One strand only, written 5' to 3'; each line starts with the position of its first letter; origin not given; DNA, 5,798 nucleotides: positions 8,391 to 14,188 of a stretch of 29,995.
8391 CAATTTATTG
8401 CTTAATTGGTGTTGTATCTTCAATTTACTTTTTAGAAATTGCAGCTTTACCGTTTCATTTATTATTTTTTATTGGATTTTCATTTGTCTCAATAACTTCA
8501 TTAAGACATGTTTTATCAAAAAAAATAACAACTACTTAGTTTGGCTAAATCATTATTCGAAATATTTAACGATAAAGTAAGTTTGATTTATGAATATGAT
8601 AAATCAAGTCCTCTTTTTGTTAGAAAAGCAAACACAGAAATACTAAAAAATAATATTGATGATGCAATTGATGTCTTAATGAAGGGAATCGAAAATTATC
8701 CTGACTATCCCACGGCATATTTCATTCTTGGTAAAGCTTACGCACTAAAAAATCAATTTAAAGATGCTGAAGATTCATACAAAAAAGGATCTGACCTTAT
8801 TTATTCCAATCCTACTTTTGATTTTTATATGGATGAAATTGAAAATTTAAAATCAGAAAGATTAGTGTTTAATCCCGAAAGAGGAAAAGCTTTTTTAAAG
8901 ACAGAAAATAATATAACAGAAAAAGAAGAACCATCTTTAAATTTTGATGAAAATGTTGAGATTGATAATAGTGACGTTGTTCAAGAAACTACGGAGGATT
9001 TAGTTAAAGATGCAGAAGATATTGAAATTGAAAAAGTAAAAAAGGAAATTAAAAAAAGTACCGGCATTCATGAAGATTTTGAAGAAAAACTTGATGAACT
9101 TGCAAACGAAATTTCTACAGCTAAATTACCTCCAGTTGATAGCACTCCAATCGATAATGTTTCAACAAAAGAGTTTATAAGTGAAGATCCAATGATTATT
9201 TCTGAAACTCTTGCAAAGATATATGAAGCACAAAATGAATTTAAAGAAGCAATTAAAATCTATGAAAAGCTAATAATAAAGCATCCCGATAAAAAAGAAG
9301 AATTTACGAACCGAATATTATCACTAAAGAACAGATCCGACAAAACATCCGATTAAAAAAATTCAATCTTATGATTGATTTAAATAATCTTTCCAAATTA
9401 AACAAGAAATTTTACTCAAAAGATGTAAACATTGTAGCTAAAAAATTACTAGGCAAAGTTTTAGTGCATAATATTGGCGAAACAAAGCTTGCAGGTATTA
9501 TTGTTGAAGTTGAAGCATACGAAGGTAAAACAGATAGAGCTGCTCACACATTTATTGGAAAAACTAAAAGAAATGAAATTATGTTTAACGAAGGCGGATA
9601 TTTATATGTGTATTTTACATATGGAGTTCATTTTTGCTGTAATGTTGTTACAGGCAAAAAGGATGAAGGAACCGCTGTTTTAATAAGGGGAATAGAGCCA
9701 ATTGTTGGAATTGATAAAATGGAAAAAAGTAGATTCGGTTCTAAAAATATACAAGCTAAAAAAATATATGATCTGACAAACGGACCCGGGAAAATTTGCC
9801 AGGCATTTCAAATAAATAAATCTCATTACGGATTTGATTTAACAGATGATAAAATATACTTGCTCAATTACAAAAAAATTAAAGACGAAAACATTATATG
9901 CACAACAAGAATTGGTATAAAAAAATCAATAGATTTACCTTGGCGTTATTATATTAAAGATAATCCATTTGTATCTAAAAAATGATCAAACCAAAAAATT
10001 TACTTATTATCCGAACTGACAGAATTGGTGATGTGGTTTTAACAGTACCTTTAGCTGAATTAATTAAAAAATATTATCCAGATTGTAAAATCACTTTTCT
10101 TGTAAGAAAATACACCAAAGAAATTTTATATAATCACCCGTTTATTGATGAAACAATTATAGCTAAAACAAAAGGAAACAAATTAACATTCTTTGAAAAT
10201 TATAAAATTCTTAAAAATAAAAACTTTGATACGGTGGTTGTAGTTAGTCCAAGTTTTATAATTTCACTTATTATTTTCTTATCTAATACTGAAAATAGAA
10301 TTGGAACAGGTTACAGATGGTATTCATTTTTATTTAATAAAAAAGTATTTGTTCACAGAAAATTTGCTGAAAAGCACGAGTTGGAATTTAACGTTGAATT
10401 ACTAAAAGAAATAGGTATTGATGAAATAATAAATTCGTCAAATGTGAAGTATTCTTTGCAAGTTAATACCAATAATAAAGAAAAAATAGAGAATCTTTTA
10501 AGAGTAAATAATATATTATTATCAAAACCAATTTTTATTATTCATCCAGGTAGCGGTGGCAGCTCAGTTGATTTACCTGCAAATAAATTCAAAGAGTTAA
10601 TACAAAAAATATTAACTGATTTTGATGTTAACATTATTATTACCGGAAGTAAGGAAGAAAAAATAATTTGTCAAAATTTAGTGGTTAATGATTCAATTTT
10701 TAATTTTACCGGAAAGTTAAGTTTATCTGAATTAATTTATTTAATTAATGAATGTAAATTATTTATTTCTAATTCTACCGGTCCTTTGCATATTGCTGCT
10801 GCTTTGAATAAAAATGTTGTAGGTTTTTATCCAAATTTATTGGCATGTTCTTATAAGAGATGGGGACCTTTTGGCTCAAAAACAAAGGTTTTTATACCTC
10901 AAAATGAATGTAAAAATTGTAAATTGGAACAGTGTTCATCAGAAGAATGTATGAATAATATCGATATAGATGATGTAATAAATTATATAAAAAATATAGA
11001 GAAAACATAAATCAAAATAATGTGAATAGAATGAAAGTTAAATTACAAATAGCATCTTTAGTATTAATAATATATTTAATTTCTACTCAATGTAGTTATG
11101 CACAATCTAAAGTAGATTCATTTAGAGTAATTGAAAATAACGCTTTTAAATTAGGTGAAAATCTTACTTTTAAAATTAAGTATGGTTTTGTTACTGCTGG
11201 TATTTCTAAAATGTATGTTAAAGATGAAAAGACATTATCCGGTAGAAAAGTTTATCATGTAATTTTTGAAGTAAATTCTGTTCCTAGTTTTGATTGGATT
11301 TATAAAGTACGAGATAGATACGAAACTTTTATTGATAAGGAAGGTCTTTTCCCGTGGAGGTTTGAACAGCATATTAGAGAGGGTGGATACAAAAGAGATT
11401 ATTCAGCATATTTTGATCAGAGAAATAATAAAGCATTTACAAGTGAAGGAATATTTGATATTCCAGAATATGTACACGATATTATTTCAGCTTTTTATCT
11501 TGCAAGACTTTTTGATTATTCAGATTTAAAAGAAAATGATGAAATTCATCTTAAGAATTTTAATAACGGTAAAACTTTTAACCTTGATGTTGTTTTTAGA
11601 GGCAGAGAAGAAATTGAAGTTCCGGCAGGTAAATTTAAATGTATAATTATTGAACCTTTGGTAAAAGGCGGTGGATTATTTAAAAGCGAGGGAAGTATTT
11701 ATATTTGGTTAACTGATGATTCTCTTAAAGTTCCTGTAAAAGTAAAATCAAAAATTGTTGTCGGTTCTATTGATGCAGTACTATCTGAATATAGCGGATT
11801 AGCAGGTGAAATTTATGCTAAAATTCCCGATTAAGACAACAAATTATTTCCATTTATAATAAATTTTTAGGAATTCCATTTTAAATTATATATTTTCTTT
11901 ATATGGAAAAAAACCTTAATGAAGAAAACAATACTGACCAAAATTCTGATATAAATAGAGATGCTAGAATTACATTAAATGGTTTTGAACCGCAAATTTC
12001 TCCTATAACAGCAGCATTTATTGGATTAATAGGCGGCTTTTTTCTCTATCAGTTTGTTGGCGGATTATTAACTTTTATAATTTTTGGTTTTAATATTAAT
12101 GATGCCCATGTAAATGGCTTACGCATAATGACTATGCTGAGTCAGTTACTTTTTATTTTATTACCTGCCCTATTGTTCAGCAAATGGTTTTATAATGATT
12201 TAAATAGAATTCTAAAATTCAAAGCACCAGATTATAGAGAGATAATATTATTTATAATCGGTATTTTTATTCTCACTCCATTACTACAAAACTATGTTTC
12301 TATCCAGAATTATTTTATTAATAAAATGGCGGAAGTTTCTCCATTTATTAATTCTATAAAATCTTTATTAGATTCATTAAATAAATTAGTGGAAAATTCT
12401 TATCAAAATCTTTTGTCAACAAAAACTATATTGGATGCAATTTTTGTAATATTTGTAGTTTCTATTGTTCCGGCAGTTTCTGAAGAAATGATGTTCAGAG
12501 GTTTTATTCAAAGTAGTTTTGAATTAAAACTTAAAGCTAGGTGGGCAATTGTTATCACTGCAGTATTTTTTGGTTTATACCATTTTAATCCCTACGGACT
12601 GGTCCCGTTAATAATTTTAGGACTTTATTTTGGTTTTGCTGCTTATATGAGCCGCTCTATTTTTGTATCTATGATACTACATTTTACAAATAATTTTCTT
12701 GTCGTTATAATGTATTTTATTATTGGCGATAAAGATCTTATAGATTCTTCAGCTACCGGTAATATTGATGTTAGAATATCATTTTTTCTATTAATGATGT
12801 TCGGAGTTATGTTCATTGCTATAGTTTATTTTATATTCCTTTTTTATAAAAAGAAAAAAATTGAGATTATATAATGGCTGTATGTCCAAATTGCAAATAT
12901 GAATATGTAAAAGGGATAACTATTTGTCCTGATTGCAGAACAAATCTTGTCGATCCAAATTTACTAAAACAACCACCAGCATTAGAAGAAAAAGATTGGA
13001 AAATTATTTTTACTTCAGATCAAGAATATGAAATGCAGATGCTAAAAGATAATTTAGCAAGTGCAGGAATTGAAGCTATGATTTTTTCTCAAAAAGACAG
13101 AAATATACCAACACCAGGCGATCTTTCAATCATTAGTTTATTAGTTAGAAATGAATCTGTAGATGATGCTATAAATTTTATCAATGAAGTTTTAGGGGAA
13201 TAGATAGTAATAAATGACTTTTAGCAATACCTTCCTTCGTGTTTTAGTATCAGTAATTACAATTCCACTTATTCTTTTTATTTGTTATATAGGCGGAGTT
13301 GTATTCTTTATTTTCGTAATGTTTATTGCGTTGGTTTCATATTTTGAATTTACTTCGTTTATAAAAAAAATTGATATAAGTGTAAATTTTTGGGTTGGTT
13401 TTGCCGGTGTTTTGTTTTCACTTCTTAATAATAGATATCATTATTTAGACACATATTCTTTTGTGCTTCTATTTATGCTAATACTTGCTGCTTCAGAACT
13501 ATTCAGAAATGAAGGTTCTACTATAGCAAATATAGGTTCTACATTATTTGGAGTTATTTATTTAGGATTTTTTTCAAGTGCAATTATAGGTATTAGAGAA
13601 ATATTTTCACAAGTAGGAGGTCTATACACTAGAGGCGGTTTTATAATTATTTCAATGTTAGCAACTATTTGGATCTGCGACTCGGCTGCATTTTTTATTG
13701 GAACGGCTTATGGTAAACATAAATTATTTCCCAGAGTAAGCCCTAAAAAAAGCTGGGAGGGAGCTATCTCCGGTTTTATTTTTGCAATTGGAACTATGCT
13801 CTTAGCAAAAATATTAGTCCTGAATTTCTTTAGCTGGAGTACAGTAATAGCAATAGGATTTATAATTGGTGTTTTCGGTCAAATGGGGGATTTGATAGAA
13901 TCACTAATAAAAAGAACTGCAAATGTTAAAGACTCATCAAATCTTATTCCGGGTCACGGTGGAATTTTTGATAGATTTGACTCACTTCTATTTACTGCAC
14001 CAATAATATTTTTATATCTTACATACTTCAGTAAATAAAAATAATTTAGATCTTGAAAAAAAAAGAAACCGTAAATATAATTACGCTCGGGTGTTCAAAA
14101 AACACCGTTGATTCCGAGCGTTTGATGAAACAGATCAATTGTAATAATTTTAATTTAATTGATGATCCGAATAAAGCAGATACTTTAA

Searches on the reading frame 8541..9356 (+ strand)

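Call 35: search_protein_families(library=pfam, proteins=[window:8541-9356:+], max_evalue=0.00001)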
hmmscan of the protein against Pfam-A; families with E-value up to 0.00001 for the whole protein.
window:8541-9356:+ (271 aa): 10 families
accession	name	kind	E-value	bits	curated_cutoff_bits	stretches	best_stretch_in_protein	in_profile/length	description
PF07719.23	TPR_2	-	4.8e-11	42.3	27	0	223-250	6-33/34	Tetratricopeptide repeat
PF00515.34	TPR_1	-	3.9e-10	39.6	27.8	0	58-82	2-26/34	Tetratricopeptide repeat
PF13181.12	TPR_8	-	6.9e-09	35.6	25.7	0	224-245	7-28/34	Tetratricopeptide repeat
PF13428.12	TPR_14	-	7.2e-09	35.9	23.5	0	223-250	6-33/44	Tetratricopeptide repeat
PF13174.12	TPR_6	-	1.4e-08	35.2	26.3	0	224-250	6-32/33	Tetratricopeptide repeat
PF13176.12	TPR_7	-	2.1e-07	30.9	27.9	0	224-250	5-33/36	Tetratricopeptide repeat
PF13432.12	TPR_16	-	3.3e-07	31.1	32.7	0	37-82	11-56/65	Tetratricopeptide repeat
PF14559.12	TPR_19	-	3.4e-07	30.9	25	0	37-78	5-46/68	Tetratricopeptide repeat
PF13414.12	TPR_11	-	2.4e-06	27.6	26.8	0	32-69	3-40/42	TPR repeat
PF13424.12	TPR_12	-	6.1e-06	26.8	30.1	0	51-83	39-71/77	Tetratricopeptide repeat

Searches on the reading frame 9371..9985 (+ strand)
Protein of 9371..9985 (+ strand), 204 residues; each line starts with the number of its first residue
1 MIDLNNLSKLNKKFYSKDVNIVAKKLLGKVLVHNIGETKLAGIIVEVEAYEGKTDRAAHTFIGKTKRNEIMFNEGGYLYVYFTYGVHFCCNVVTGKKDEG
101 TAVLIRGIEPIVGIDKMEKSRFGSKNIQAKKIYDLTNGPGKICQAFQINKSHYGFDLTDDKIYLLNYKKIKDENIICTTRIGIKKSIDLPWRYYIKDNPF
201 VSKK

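Call 35: search_protein_families(library=pfam, proteins=[window:9371-9985:+], max_evalue=0.00001)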
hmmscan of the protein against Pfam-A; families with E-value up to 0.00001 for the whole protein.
window:9371-9985:+ (204 aa): 1 family
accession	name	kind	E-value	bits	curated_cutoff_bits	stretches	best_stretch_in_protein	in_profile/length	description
PF02245.21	Pur_DNA_glyco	-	3.3e-67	225.8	27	1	13-199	1-181/181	Methylpurine-DNA glycosylase (MPG)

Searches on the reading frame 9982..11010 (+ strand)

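Call 35: search_protein_families(library=pfam, proteins=[window:9982-11010:+], max_evalue=0.00001)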
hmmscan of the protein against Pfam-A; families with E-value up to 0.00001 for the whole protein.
window:9982-11010:+ (342 aa): 1 family
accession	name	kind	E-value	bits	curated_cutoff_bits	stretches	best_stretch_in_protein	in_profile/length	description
PF01075.23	Glyco_transf_9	-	7.9e-29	101.1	22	1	75-322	6-245/247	Glycosyltransferase family 9 (heptosyltransferase)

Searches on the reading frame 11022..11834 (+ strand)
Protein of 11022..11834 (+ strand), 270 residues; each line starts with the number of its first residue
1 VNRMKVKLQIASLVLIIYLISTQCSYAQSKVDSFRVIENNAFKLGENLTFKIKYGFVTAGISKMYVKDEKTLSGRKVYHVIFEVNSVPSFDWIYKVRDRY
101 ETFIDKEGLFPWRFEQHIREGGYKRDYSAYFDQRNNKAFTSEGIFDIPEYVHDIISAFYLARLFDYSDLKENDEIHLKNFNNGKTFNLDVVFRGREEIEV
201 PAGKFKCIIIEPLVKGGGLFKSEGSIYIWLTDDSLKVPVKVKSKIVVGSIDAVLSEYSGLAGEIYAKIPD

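Call 35: search_protein_families(library=pfam, proteins=[window:11022-11834:+], max_evalue=0.00001)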
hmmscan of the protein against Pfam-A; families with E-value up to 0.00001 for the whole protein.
window:11022-11834:+ (270 aa): 1 family
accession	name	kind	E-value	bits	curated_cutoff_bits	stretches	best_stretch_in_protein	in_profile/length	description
PF11306.15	DUF3108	-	9.1e-45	153.5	26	1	49-254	1-208/209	Protein of unknown function (DUF3108)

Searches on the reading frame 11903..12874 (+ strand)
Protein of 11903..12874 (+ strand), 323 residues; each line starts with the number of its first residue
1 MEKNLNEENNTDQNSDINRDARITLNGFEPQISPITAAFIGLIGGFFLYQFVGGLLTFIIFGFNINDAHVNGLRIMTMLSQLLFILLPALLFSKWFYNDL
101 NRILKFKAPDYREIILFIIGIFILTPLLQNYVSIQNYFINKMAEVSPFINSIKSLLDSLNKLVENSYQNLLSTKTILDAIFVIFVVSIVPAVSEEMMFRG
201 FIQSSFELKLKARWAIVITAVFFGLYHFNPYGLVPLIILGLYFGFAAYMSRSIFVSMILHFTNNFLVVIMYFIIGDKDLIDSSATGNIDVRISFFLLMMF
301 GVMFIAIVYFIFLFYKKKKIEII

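Call 35: search_protein_families(library=pfam, proteins=[window:11903-12874:+], max_evalue=0.00001)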
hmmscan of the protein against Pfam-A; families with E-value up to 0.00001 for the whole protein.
window:11903-12874:+ (323 aa): 1 family
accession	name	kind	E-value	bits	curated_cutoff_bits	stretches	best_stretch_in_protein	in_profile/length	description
PF02517.21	Rce1-like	-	1.3e-20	73.9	22.4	1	179-266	4-93/93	Type II CAAX prenyl endopeptidase Rce1-like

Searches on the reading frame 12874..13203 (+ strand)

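Call 35: search_protein_families(library=pfam, proteins=[window:12874-13203:+], max_evalue=0.00001)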
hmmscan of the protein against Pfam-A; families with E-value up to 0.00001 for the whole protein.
window:12874-13203:+ (109 aa): 1 family
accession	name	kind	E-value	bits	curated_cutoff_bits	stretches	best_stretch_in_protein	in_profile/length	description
PF09413.15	DUF2007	-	3.7e-06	27.4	25.7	1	42-101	1-60/66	Putative prokaryotic signal transducing protein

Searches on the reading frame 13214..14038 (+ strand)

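Call 35: search_protein_families(library=pfam, proteins=[window:13214-14038:+], max_evalue=0.00001)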
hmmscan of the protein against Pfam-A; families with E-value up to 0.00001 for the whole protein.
window:13214-14038:+ (274 aa): 1 family
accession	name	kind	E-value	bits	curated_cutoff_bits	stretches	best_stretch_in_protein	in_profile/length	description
PF01148.25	CTP_transf_1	-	5.3e-59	200.6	24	1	9-272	3-264/264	Cytidylyltransferase family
